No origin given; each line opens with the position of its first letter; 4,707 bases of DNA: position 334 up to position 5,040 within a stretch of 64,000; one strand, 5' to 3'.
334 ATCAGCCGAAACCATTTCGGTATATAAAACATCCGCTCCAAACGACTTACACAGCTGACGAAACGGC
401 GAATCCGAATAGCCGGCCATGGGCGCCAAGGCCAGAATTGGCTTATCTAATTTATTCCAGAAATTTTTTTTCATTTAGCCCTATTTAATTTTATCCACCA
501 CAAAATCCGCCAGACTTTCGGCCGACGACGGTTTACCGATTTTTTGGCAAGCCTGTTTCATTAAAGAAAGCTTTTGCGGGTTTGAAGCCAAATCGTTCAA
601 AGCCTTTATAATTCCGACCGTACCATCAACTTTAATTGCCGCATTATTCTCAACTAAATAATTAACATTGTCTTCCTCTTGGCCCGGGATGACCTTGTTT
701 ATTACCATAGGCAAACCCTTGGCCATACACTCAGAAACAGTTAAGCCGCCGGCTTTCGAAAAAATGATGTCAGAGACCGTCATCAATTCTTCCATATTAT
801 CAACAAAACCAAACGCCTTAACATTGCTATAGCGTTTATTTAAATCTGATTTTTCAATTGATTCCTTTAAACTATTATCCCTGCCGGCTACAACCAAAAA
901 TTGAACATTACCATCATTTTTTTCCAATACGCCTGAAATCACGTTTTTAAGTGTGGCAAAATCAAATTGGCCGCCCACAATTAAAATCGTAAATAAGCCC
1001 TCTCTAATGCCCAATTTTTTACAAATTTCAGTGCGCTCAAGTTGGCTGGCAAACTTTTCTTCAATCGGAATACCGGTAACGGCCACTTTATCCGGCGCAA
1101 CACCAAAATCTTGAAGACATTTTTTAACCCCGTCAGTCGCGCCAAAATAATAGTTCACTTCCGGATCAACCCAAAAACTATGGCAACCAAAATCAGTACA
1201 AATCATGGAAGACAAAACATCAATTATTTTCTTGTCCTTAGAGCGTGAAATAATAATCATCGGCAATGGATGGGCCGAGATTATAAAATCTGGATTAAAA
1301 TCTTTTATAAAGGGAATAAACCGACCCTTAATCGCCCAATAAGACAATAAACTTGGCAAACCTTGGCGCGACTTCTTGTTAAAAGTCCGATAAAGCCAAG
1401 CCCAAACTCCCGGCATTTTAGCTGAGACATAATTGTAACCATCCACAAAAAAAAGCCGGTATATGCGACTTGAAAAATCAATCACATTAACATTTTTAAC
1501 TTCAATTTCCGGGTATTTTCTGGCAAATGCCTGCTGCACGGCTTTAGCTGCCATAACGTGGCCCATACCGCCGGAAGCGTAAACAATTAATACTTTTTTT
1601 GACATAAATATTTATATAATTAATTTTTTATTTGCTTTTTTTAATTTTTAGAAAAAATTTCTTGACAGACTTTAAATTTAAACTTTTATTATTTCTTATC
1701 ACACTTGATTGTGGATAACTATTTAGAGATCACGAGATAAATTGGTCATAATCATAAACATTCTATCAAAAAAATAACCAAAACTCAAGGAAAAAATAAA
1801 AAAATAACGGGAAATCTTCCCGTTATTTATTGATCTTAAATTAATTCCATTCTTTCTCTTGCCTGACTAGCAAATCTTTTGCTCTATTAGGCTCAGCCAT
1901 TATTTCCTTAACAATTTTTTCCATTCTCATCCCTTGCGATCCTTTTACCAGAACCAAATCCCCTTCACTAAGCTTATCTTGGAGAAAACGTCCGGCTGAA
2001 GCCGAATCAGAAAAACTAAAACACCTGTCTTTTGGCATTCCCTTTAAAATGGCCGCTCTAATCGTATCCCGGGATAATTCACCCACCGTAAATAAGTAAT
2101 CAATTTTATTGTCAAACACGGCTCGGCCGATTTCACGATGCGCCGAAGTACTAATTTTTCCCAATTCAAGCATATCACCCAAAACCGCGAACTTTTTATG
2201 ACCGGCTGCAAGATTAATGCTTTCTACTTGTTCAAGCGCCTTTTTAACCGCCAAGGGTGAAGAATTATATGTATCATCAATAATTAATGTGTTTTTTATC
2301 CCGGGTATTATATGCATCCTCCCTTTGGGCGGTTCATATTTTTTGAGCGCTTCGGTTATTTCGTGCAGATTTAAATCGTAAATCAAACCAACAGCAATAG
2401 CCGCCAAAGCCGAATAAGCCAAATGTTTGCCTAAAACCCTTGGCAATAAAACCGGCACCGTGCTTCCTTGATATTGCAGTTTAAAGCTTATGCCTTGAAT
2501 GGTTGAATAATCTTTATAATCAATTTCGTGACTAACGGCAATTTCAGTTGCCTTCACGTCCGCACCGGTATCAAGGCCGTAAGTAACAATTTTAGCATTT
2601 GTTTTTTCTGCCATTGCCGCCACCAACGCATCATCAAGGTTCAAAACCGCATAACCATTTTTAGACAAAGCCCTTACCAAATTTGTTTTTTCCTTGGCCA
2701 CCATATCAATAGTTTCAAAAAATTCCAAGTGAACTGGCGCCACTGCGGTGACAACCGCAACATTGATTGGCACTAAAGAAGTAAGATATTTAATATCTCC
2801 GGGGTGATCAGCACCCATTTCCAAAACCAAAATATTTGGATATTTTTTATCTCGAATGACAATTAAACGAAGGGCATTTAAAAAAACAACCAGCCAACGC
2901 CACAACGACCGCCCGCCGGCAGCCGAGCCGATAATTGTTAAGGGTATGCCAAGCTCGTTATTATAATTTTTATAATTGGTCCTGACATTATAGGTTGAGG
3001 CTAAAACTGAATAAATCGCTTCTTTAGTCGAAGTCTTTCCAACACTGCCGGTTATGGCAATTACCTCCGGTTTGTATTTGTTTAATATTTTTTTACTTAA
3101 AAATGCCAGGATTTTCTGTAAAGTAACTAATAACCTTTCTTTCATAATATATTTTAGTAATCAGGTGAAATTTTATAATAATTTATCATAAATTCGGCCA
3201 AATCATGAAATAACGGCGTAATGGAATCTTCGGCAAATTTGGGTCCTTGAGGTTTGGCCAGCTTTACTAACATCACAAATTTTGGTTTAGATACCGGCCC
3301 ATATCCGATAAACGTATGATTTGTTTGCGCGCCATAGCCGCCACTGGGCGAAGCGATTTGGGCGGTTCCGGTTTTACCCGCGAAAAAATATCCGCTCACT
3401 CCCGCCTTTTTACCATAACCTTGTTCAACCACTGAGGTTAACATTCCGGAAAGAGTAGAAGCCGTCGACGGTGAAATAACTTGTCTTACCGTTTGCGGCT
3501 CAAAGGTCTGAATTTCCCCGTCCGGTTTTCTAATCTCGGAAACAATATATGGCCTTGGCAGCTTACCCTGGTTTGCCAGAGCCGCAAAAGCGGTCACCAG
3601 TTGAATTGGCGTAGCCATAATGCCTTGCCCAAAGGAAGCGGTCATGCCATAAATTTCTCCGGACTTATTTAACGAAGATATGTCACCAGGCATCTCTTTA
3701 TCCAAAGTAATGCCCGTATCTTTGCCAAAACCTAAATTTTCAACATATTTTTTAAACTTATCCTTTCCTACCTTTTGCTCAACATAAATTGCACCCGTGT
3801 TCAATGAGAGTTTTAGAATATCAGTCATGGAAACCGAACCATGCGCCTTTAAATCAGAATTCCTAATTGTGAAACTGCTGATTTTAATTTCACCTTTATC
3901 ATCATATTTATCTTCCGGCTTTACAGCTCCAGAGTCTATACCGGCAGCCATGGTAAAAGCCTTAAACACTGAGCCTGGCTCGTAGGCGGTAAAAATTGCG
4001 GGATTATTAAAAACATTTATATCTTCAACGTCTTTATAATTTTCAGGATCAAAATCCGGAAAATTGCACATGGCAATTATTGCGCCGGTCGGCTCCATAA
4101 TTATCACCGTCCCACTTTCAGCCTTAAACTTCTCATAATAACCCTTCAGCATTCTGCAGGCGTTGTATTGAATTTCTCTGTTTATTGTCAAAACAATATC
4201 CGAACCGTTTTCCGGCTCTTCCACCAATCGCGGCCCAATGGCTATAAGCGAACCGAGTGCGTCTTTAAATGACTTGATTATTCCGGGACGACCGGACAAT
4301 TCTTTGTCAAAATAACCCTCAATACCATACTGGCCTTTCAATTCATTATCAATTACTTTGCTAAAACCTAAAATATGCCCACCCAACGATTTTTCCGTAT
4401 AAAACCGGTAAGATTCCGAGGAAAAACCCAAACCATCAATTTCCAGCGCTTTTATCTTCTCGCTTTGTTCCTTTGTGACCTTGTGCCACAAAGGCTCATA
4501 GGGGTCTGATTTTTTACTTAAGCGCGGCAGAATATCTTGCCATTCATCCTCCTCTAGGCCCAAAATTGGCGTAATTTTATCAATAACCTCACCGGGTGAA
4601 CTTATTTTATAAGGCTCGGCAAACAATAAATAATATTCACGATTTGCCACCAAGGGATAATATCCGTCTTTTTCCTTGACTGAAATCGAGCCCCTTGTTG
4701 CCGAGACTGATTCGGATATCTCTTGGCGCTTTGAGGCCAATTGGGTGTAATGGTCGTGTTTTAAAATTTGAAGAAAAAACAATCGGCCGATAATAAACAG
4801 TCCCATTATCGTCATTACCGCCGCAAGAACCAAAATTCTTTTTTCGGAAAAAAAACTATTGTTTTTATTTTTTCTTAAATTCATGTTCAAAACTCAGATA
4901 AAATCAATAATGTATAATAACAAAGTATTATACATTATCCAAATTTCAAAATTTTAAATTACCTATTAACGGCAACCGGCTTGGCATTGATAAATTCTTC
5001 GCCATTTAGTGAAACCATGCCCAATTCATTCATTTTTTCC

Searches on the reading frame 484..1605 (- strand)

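Call 55: search_protein_families(library=pfam, proteins=[window:484-1605:-], max_evalue=0.001)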
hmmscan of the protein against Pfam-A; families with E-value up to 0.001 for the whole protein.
window:484-1605:- (374 aa): 4 families
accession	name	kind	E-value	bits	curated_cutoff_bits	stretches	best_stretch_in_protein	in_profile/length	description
PF06925.17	MGDG_synth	-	4e-30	105.5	25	1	16-181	1-169/169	Monogalactosyldiacylglycerol (MGDG) synthase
PF04101.22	Glyco_tran_28_C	-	1.5e-16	61.3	22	1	206-361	1-162/166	Glycosyltransferase family 28 C-terminal domain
PF00534.26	Glycos_transf_1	-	1.3e-07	31.7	26.4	1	191-346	2-162/172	Glycosyl transferases group 1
PF13692.12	Glyco_trans_1_4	-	3.7e-07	30.9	27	1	220-321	21-127/142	Glycosyl transferases group 1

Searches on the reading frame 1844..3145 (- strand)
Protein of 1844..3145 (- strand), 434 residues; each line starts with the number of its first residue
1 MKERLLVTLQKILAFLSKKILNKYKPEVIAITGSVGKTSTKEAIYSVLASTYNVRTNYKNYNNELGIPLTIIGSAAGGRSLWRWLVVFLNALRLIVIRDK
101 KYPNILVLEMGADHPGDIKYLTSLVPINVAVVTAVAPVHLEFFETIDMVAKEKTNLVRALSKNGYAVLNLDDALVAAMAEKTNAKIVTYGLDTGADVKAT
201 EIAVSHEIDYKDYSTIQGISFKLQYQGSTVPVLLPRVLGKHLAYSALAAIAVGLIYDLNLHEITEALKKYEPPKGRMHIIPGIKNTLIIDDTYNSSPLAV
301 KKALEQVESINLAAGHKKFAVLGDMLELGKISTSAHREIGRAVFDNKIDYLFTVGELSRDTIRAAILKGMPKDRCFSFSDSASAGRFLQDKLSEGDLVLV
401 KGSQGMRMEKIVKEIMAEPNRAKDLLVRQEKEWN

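Call 55: search_protein_families(library=pfam, proteins=[window:1844-3145:-], max_evalue=0.001)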
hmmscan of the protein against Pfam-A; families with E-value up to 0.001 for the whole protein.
window:1844-3145:- (434 aa): 2 families
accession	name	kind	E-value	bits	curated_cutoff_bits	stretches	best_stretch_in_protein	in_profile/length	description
PF08245.18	Mur_ligase_M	-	5.6e-33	115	24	2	102-252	56-199/200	Mur ligase middle domain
PF02875.26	Mur_ligase_C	-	7.1e-18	66.1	28.4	1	275-403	1-126/127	Mur ligase, glutamate ligase domain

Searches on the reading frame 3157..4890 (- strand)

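Call 55: search_protein_families(library=pfam, proteins=[window:3157-4890:-], max_evalue=0.001)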
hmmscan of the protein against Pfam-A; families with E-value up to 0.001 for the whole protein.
window:3157-4890:- (578 aa): 2 families
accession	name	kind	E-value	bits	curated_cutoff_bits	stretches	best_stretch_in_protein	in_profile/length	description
PF00905.27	Transpeptidase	-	3.3e-68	230.5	22.1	1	260-563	1-296/299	Penicillin binding protein transpeptidase domain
PF03717.20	PBP_dimer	-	1.5e-10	42.2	24.4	1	63-216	3-176/180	Penicillin-binding Protein dimerisation domain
